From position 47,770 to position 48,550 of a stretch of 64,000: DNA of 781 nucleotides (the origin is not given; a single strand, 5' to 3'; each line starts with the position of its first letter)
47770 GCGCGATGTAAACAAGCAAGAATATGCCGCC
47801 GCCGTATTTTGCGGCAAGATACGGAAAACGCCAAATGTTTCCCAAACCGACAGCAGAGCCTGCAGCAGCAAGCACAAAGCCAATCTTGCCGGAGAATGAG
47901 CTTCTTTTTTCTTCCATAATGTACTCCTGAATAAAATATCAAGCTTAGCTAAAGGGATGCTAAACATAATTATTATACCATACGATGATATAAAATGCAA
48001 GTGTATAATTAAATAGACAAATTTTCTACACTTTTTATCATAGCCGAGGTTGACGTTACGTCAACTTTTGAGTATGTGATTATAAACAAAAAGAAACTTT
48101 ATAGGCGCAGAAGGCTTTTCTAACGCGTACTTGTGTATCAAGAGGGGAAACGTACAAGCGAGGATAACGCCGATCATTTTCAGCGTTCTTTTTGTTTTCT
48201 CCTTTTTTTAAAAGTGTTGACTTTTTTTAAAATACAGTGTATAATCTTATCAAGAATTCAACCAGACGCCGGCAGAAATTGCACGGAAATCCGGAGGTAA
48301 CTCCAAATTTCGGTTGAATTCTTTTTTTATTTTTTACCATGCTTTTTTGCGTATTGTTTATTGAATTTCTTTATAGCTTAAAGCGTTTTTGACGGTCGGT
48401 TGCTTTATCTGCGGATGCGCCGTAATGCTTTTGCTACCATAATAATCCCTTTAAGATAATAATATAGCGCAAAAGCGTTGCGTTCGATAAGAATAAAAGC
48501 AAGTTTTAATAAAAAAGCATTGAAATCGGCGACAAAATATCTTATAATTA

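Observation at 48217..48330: Two paralogous promoter-to-terminator structured RNA candidates with compensatory base changes (copy 1)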

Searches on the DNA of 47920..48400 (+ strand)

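Call 4: search_rna_families(source=window, start=48150, end=48400, threshold=evalue, max_evalue=10, show_alignments=3)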
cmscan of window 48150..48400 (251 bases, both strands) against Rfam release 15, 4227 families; matches with E-value up to 10: 8.
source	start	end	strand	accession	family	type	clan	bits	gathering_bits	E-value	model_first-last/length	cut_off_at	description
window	48252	48324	-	RF04340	Plastid-psbJ-4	Cis-reg;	CL00152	24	55.2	0.029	1-65/65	no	Plastid-psbJ-4 3UTR RNA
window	48251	48323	+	RF04340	Plastid-psbJ-4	Cis-reg;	CL00152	23.4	55.2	0.042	1-65/65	no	Plastid-psbJ-4 3UTR RNA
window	48260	48320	-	RF02300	TtnuCD24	Gene; snRNA; snoRNA; CD-box;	-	16.6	75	1.7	1-58/58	no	Tetrahymena snoRNA TtnuCD24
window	48274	48342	-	RF00112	CyaR_RyeE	Gene; sRNA;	-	16.3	47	1.8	1-85/85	no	CyaR/Rye RNA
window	48169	48284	+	RF00648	MIR396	Gene; miRNA;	-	14.3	80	3.7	1-118/118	no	MIR396 microRNA precursor family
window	48188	48216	-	RF02980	freshwater-2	Cis-reg;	-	13.9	49.9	8.7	1-84/84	no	freshwater-2 RNA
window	48234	48391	-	RF02546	LSU_trypano_mito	Gene; rRNA;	CL00112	11.5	60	2.4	160-561/561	no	Trypanosomatid mitochondrial large subunit ribosomal RNA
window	48248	48400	-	RF01675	CrcZ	Gene; sRNA;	-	10.2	95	0.86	248-398/398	5'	Pseudomonas sRNA CrcZ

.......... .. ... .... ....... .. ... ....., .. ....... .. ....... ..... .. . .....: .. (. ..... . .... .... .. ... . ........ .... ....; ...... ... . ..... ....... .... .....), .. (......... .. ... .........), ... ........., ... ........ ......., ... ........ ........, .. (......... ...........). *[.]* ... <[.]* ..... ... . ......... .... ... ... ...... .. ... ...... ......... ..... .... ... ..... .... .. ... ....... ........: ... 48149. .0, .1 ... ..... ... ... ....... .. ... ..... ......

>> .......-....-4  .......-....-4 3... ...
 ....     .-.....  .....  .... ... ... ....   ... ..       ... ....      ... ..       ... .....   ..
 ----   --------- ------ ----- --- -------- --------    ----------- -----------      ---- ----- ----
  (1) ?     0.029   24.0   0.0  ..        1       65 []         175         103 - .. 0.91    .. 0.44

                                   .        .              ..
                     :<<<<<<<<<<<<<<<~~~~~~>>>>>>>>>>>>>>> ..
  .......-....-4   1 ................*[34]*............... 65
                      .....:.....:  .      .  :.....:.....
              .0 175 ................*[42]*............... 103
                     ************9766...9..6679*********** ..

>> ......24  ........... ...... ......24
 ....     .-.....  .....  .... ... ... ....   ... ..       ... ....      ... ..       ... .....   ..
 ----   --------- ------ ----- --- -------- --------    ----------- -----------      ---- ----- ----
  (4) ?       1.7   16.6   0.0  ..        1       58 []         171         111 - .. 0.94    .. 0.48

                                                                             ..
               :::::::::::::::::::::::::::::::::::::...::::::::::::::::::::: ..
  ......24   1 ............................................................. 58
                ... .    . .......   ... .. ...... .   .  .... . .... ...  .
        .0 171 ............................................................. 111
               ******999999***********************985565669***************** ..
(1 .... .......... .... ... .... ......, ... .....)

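Call 22: build_rna_model(alignment_id=A2, structure=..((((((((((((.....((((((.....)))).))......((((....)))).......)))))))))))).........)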
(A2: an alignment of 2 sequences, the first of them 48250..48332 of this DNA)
Model R1 built from alignment A2 (2 sequences, 83 columns); structure: as given.
model positions 83; base pairs 22; branch points 1; effective number of sequences 1.16; information 0.683 bits per position. Calibrated on 0.2 Mb of random sequence (short: E-values are rough).
structure used (alignment columns):
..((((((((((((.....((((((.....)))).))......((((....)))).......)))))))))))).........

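Call 23: search_with_rna_model(model_id=R1, sources=[window, L030, L031, L032, L033, L034, L035], max_evalue=10, show_alignments=6)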
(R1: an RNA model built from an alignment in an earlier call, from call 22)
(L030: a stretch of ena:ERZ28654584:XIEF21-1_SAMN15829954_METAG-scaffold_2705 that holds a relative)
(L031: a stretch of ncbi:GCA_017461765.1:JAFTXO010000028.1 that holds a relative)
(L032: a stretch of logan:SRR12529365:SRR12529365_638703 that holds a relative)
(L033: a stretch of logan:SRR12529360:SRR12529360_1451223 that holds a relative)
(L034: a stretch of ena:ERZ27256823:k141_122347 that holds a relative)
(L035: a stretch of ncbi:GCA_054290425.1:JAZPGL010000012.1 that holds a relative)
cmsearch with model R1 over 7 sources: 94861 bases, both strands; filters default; matches with E-value up to 10: 9.
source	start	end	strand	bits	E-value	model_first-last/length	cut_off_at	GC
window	48250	48332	+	108.4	1.5e-25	1-83/83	no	0.4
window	59281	59360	+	100.3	2.1e-23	1-83/83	no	0.39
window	59274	59353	-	26.2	0.00056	1-83/83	no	0.39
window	48243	48325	-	21.3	0.011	1-83/83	no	0.41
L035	7996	8031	+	17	0.14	1-83/83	no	0.28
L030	345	387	-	16.1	0.25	1-83/83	no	0.49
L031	345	387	-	16.1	0.25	1-83/83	no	0.49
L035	4722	4761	+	15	0.49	1-83/83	no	0.32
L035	3826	3855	-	10.5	7.2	1-83/83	no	0.33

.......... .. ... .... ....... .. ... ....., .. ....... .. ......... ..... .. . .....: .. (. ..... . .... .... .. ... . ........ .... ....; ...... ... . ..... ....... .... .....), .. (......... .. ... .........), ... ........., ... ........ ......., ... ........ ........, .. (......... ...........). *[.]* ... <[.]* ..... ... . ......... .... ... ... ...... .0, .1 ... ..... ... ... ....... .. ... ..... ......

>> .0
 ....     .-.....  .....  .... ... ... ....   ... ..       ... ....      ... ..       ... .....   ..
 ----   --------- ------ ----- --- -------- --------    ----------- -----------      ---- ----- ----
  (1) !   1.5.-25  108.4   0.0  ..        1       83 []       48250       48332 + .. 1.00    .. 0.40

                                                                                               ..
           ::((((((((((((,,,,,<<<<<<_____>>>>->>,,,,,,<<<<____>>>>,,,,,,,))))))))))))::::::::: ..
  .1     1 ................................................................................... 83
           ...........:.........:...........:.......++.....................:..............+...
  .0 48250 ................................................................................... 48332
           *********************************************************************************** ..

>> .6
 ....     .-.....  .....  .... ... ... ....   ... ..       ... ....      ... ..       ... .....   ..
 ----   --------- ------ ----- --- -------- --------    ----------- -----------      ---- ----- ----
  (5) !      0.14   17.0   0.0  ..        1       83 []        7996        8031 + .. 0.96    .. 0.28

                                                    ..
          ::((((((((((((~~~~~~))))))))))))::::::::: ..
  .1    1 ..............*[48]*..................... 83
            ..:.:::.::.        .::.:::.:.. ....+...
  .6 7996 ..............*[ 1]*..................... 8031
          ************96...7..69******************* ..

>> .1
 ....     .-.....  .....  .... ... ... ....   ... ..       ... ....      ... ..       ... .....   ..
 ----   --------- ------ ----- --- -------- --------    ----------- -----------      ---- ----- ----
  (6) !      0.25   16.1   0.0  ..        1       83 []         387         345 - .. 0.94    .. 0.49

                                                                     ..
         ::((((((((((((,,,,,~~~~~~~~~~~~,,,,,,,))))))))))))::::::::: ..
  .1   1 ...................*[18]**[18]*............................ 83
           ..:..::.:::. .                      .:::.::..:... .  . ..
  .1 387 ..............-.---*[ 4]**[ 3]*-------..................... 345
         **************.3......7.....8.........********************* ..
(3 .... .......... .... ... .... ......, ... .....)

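Call 36: search_with_rna_model(model_id=R1, sources=[L041, L042, L043, L044, L045, L046, L047, L048, L049, L050, L051, L052, L053, L054, L055, L056, L057, L058, L059, L060, L061, L062, L063, L064, L065, L066, L067, L068, L069, L070, L071, L072, L073, L074, L075, L076, L077, L078, L079, L080, L081, L082, L083, L084, L085, L086, L087, L088, L089, L090, L091, L092, L093, L094, L095, L096, L097, L098, L099, L100, L101, L102, L103, L104, L105, L106, L107, L108, L109, L110, L111, L112, L113, L114, L115, L116, L117], max_evalue=1, show_alignments=8)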
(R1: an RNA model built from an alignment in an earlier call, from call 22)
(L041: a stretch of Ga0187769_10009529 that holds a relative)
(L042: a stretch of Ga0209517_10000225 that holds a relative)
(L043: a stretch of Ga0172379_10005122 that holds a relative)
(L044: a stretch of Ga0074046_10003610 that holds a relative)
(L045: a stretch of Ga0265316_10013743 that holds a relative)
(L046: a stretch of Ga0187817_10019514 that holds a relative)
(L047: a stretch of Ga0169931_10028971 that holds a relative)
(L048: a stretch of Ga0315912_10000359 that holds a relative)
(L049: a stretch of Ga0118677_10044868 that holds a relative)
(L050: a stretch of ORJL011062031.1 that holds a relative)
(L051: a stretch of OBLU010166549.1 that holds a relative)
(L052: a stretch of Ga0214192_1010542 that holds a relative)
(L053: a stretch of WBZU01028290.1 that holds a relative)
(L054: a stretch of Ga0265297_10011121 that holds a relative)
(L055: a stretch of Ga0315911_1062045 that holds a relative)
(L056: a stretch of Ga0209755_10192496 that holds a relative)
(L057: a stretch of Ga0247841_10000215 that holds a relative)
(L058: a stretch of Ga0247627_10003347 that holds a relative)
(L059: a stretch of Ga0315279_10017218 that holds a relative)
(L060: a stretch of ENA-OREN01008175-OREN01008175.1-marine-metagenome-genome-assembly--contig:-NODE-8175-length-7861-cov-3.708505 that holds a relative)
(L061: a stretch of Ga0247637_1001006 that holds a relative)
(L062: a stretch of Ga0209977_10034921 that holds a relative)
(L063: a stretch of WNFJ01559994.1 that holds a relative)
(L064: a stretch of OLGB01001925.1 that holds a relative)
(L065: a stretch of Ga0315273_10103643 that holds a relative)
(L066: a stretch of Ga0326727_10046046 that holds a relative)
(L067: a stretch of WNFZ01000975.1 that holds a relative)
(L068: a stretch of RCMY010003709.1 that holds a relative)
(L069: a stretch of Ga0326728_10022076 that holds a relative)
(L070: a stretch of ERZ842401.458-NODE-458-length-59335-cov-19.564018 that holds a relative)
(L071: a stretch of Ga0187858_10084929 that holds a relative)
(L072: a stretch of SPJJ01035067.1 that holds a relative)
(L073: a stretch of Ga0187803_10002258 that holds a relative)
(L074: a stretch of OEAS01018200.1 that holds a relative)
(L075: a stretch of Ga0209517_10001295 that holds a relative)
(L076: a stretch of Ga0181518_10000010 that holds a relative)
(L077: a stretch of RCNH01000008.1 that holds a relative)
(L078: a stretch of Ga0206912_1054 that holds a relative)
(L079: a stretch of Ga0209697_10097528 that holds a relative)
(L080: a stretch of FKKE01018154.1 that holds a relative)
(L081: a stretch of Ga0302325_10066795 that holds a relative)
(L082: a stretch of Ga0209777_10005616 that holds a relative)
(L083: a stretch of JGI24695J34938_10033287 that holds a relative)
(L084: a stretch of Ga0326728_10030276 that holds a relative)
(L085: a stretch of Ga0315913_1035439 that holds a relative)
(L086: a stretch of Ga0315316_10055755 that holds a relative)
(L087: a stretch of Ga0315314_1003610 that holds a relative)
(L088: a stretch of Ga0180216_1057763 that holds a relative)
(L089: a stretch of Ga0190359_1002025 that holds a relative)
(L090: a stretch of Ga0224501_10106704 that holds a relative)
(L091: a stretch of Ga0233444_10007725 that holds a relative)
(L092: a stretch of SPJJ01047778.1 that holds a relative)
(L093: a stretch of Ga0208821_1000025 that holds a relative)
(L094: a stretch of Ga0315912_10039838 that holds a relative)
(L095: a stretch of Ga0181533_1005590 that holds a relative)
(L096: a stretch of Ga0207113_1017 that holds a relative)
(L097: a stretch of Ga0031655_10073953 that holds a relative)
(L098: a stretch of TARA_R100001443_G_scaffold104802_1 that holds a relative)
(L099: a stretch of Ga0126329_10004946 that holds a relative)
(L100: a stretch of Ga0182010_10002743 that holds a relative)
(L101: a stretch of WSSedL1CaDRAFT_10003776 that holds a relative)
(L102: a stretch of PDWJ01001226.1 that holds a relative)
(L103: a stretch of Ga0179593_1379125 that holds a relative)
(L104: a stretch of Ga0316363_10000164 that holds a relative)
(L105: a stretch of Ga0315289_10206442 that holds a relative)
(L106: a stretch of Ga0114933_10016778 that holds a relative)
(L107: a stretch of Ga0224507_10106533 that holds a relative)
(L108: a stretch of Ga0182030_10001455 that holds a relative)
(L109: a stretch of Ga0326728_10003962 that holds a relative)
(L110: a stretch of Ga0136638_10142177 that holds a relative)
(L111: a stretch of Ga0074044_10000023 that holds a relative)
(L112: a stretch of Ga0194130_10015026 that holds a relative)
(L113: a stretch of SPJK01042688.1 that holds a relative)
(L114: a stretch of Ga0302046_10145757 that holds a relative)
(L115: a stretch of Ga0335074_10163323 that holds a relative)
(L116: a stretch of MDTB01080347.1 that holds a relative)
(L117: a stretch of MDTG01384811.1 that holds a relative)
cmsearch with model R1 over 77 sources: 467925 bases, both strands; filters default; matches with E-value up to 1: 2.
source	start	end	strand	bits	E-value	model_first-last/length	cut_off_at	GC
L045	2741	2776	-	23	0.019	1-83/83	no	0.31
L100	8481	8516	-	21.6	0.043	1-83/83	no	0.28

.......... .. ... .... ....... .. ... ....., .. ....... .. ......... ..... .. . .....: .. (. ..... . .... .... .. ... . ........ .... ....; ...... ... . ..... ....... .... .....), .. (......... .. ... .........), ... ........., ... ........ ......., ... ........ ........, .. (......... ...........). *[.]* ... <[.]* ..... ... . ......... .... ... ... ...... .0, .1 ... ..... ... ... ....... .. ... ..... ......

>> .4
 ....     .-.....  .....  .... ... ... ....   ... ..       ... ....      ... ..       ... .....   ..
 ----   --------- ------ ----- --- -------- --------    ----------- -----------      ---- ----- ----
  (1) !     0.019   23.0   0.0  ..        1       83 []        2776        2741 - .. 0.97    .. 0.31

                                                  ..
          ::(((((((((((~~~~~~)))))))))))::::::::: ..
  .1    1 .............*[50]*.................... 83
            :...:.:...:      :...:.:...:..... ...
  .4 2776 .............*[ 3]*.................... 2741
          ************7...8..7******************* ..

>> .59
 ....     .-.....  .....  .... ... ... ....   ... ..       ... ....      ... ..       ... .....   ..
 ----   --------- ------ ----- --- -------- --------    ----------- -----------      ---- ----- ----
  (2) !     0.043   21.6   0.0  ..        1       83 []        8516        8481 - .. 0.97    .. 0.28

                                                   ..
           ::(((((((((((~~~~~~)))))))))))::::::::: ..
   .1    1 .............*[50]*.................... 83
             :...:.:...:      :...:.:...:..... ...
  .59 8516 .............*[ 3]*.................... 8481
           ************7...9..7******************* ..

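Call 40: search_with_rna_model(model_id=R1, sources=[L118, L119, L036, L037, L038, L039, L040], max_evalue=1, show_alignments=6)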
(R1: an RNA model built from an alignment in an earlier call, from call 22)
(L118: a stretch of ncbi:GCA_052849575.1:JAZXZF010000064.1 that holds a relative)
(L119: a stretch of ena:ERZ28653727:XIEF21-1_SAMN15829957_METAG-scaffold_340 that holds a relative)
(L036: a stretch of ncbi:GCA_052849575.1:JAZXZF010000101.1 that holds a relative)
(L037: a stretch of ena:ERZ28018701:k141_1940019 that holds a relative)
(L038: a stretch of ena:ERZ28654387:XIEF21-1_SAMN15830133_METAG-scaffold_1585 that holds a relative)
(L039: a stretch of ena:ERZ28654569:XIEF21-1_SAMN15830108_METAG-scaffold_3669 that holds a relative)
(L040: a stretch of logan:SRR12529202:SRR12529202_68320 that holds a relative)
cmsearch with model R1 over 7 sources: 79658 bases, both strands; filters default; matches with E-value up to 1: 10.
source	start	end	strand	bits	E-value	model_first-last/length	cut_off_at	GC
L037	8899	8978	+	100.3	1.8e-23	1-83/83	no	0.39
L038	8899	8978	+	100.3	1.8e-23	1-83/83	no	0.39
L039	4022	4101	+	100.3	1.8e-23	1-83/83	no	0.39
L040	7289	7368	+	100.3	1.8e-23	1-83/83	no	0.39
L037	8892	8971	-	26.2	0.00047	1-83/83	no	0.39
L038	8892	8971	-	26.2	0.00047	1-83/83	no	0.39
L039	4015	4094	-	26.2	0.00047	1-83/83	no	0.39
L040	7282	7361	-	26.2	0.00047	1-83/83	no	0.39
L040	7435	7491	-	16.3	0.18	1-83/83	no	0.28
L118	3166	3208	-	15.5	0.3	1-83/83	no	0.37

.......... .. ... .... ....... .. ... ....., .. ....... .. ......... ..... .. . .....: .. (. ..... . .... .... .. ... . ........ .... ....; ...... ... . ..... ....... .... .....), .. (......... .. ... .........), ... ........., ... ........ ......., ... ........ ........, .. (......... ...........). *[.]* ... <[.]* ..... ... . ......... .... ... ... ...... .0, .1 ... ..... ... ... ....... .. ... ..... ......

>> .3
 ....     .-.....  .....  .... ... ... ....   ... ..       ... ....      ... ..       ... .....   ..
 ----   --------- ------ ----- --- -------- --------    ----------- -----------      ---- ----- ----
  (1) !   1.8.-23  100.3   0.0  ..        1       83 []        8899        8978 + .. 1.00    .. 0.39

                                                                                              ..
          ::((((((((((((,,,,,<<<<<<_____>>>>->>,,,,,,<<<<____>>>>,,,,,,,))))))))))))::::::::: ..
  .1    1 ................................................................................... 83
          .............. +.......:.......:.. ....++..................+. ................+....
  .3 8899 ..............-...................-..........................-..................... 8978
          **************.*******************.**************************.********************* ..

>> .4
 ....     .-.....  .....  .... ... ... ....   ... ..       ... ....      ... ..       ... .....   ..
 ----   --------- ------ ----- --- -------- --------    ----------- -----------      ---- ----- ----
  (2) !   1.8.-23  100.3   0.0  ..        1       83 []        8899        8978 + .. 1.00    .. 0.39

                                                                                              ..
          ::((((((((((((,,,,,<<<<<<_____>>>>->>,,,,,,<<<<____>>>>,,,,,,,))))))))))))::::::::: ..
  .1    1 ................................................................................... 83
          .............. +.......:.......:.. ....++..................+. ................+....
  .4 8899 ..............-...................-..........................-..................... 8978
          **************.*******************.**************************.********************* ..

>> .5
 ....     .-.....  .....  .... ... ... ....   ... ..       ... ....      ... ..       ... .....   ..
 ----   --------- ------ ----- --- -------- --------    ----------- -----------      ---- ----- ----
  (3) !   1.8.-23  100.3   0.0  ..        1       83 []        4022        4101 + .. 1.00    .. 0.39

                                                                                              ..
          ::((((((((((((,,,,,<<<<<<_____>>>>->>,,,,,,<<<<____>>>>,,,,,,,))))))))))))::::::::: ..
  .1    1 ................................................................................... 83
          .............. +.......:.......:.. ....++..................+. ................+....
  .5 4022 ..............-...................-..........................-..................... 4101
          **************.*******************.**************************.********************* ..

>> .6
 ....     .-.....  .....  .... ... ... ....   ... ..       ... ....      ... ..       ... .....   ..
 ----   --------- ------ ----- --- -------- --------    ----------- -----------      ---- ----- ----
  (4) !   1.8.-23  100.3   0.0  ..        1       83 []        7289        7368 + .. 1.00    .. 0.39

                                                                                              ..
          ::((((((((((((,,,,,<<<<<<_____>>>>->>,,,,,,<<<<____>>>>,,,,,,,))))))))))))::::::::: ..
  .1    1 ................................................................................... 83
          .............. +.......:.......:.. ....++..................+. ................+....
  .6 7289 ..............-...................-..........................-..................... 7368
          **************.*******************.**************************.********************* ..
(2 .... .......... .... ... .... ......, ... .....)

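Call 44: search_dna_similar(query=window:48210-48345:+, collection=phages, mode=distant, max_evalue=1)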
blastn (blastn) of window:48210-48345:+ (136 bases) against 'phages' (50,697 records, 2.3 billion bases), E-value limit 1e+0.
Records with a match: 9; places in all: 9; records where one place covers at least 80% of the query: 0.
Best place of each record, by identity: 90-95% 2; 80-90% 7.
By first word of the organism name: Staphylococcus 4; Clostridium 2; Bacillus 2; Peptoclostridium 1.
By host as written in the record: Staphylococcus sp. 2; Clostridium difficile 2; Bacillus megaterium 2; Peptoclostridium difficile strain DSM1296 1; Mammaliicoccus vitulinus C5817 1; Staphylococcus aureus LKY-Strp01 1.
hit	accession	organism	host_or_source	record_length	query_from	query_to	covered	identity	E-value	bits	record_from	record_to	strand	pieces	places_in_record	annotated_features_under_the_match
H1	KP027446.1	Staphylococcus phage phiIPLA-RODI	Staphylococcus sp.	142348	1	36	26%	83.3%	4e-1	39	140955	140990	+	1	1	none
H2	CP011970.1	Peptoclostridium phage phiCDIF1296T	Peptoclostridium difficile strain ...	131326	92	127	26%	83.3%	4e-1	39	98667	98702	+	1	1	hypothetical protein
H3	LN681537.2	Clostridium phage phiCD211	Clostridium difficile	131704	92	127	26%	83.3%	4e-1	39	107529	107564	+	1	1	hypothetical protein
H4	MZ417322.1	Staphylococcus phage PG-2021_19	Mammaliicoccus vitulinus C5817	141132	1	36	26%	83.3%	4e-1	39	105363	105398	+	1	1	record has no annotation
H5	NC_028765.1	Staphylococcus phage phiIPLA-RODI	Staphylococcus sp.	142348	1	36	26%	83.3%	4e-1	39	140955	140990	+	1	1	none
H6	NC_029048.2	Clostridium phage phiCD211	Clostridium difficile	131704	92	127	26%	83.3%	4e-1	39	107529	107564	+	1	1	hypothetical protein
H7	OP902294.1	Staphylococcus phage BSwM-KMM1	Staphylococcus aureus LKY-Strp01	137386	1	36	26%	83.3%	4e-1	39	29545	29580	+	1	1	none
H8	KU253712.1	Bacillus phage Eldridge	Bacillus megaterium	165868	8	34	20%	92.6%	1e-1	41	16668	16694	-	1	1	none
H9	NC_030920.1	Bacillus phage Eldridge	Bacillus megaterium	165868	8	34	20%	92.6%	1e-1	41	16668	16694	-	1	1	none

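Call 45: search_dna_similar(query=window:48210-48345:+, collection=plasmids, mode=distant, max_evalue=1)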
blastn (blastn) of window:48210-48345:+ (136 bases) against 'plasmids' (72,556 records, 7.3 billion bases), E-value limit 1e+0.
Records with a match: 1; places in all: 1; records where one place covers at least 80% of the query: 0.
Best place of each record, by identity: 80-90% 1.
By first word of the organism name: Borreliella 1.
By predicted mobility (MOB-suite, as given by PLSDB): non-mobilizable 1.
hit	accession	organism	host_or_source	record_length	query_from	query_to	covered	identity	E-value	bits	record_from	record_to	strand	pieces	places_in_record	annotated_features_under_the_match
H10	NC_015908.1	Borreliella bissettiae DN127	Ixodes pacificus (western blackleg tick)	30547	13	57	33%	82.6%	1e-1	43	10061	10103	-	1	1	DUF759 family protein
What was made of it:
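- Tried and rejected: A search against phages and plasmids found nothing (calls 44, 45).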
